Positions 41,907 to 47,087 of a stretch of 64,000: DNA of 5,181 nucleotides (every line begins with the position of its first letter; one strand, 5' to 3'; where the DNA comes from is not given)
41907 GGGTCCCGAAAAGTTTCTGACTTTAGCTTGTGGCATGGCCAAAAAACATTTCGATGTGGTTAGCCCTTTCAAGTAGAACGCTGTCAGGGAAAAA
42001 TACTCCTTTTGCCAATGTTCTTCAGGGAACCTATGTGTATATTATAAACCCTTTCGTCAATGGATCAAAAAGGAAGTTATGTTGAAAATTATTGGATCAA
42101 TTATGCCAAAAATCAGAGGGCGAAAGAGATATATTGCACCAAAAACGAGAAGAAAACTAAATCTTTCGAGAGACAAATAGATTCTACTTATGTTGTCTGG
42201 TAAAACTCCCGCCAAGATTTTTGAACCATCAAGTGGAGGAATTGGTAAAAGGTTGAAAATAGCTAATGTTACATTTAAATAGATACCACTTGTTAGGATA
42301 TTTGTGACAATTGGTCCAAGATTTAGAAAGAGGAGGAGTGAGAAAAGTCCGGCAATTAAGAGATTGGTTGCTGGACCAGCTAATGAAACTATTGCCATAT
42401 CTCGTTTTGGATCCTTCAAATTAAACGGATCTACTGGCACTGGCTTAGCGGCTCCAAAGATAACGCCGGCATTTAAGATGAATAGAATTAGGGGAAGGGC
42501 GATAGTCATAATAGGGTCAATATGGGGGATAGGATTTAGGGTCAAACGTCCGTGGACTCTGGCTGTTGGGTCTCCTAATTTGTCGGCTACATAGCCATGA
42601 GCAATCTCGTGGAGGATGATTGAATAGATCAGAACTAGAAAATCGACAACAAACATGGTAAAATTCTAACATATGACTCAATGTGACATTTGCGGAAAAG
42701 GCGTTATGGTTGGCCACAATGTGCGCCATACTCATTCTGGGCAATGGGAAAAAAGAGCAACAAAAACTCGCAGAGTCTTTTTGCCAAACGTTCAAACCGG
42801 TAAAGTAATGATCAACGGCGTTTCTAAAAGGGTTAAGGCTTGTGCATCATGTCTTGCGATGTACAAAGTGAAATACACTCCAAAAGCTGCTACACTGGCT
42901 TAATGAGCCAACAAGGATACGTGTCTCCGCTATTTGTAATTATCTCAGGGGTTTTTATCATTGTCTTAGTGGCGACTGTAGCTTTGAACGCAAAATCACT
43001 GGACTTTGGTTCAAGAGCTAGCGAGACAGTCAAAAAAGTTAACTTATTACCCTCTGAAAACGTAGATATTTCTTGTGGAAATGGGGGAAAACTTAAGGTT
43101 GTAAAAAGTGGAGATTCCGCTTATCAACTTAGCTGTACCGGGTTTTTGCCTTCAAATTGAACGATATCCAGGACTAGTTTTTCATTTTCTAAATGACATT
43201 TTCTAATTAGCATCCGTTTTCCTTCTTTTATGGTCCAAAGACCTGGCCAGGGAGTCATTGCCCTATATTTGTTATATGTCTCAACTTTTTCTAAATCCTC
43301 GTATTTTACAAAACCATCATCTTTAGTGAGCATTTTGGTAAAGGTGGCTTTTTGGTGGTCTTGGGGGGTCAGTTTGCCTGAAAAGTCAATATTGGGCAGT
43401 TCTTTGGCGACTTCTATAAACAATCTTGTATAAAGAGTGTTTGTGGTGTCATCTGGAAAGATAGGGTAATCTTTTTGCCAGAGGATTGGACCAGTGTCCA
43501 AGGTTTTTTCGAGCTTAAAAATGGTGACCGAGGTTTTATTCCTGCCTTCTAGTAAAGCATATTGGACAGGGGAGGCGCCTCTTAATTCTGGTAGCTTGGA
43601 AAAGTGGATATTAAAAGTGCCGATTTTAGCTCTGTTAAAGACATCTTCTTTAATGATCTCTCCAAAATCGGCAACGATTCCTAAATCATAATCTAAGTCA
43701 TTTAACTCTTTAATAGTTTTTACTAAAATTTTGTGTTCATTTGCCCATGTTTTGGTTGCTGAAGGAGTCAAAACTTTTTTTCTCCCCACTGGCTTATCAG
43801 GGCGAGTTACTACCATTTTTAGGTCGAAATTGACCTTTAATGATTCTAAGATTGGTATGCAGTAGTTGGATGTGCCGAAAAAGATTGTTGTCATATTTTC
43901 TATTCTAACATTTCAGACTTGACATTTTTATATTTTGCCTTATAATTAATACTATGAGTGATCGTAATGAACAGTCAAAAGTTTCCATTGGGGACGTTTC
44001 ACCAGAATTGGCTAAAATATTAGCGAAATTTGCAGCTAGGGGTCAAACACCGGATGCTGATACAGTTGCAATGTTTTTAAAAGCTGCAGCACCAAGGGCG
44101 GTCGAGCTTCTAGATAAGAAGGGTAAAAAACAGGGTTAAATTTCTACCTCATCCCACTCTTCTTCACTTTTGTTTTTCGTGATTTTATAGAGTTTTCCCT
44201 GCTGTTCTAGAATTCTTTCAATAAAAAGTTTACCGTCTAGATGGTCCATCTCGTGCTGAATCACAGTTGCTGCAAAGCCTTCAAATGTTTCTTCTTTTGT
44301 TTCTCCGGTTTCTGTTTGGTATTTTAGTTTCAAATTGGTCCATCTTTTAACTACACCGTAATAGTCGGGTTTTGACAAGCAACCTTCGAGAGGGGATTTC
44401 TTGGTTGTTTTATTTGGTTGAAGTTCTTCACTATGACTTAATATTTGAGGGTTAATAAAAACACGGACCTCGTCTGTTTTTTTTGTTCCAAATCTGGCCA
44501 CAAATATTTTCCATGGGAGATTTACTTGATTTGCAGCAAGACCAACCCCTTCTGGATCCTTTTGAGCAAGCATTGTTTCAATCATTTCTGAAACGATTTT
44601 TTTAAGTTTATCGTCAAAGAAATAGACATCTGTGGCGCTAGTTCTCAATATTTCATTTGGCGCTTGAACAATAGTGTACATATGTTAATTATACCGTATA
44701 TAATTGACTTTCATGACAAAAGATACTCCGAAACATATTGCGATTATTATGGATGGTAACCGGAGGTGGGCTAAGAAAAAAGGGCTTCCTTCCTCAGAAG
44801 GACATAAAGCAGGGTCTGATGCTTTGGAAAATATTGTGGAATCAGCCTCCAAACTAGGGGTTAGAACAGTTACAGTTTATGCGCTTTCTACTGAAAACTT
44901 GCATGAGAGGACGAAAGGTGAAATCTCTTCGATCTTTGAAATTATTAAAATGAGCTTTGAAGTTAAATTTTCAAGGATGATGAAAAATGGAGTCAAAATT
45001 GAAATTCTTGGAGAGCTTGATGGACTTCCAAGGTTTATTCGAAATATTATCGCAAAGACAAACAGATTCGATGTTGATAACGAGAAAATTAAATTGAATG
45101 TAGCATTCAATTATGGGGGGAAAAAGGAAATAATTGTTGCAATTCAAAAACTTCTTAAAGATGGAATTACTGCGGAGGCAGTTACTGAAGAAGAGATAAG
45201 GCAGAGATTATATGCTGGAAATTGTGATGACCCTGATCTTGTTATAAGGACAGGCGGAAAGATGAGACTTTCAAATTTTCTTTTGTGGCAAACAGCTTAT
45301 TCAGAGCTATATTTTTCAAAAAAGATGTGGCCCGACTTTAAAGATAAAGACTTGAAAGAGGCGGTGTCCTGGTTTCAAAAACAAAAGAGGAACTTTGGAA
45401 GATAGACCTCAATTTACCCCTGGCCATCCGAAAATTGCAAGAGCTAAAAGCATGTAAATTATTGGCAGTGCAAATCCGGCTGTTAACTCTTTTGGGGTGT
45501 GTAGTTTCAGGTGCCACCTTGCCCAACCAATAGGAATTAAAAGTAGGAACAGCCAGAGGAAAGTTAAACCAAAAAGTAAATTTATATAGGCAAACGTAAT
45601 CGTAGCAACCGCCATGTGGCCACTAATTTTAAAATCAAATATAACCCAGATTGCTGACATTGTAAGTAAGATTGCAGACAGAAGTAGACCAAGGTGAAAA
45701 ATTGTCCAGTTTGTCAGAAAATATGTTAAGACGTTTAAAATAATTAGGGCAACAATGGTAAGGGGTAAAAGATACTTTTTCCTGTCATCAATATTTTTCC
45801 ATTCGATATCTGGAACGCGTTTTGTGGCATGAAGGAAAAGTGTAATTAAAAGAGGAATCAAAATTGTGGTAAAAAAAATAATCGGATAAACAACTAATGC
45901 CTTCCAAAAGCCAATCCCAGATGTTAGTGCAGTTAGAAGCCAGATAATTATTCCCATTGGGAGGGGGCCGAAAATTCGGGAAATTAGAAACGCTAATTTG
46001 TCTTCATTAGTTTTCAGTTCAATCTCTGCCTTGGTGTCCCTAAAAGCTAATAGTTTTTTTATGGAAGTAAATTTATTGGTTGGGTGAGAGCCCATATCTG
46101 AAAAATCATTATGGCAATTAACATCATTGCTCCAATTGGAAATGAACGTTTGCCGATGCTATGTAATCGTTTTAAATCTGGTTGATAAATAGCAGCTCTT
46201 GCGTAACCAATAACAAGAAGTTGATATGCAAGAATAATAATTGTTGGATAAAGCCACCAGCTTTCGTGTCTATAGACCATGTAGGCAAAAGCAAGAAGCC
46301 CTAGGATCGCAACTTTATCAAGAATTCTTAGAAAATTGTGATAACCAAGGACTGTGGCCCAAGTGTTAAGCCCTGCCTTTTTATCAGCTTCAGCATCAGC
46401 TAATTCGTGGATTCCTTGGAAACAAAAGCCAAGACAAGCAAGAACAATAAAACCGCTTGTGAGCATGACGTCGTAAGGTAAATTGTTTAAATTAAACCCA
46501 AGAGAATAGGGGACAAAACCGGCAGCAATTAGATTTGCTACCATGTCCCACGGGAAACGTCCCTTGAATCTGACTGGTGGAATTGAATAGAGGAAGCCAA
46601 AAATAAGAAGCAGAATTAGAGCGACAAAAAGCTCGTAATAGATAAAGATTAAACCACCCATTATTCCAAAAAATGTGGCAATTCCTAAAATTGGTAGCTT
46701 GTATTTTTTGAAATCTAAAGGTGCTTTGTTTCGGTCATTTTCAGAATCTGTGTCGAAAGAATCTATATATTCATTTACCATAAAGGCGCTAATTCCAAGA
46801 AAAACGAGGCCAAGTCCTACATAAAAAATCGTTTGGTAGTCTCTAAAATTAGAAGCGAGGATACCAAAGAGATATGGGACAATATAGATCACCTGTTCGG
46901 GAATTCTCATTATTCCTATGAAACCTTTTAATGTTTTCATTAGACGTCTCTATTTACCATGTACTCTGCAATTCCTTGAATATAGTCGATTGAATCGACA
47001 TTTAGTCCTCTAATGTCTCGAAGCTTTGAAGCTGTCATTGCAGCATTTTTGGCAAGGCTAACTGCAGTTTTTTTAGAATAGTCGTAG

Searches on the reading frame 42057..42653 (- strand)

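Call 65: search_protein_families(library=pfam, proteins=[window:42057-42653:-], max_evalue=0.001)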
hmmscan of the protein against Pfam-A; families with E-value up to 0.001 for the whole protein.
window:42057-42653:- (198 aa): 1 family
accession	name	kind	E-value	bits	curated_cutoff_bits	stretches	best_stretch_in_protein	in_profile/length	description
PF02163.28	Peptidase_M50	-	4.9e-14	52.7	27.2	2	116-153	159-196/221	Peptidase family M50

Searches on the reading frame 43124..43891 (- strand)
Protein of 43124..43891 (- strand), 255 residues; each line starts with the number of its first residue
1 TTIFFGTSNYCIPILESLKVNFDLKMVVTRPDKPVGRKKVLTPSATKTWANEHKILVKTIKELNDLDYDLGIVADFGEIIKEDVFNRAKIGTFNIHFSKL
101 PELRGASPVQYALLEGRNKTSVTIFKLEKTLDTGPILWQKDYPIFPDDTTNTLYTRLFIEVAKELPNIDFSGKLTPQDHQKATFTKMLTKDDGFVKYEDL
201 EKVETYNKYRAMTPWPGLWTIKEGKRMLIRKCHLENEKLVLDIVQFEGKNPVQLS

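Call 65: search_protein_families(library=pfam, proteins=[window:43124-43891:-], max_evalue=0.001)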
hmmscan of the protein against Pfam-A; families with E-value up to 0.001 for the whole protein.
window:43124-43891:- (255 aa): 2 families
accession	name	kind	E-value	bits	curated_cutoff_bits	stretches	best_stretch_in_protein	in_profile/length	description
PF00551.24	Formyl_trans_N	-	4.6e-25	88.8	26.1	1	20-157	26-169/181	Formyl transferase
PF02911.23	Formyl_trans_C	-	1.3e-07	32.1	21.1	1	188-238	2-51/100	Formyl transferase, C-terminal domain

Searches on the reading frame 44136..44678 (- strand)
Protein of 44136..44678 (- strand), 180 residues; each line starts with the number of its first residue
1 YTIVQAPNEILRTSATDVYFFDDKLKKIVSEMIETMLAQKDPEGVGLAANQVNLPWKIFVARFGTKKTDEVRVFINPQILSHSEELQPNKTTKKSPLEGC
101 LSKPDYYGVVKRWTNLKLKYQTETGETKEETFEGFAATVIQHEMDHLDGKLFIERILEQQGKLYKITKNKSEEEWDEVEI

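Call 65: search_protein_families(library=pfam, proteins=[window:44136-44678:-], max_evalue=0.001)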
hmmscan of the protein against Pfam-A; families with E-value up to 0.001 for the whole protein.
window:44136-44678:- (180 aa): 1 family
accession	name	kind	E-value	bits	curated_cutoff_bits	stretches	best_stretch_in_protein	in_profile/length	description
PF01327.26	Pep_deformylase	-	2.8e-44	150.9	22.8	1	2-159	3-153/156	Polypeptide deformylase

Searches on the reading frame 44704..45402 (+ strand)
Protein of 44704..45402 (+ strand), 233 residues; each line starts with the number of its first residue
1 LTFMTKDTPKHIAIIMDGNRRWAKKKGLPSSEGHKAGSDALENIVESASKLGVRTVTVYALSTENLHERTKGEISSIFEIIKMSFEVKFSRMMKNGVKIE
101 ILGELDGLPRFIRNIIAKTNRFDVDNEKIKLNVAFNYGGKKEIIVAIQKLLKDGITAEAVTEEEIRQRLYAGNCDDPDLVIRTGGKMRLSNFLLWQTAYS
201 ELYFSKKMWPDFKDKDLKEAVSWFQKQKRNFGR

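Call 65: search_protein_families(library=pfam, proteins=[window:44704-45402:+], max_evalue=0.001)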
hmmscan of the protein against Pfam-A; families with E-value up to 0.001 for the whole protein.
window:44704-45402:+ (233 aa): 1 family
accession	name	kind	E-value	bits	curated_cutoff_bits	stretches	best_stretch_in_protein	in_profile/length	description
PF01255.24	Prenyltransf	-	7.6e-75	251.7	27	1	15-232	1-219/219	Putative undecaprenyl diphosphate synthase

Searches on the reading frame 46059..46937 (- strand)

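Call 65: search_protein_families(library=pfam, proteins=[window:46059-46937:-], max_evalue=0.001)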
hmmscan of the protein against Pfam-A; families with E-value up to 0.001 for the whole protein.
window:46059-46937:- (292 aa): 1 family
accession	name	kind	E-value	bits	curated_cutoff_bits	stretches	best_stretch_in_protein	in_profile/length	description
PF01040.23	UbiA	-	6.5e-15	55.5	34.2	1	20-242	3-227/250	UbiA prenyltransferase family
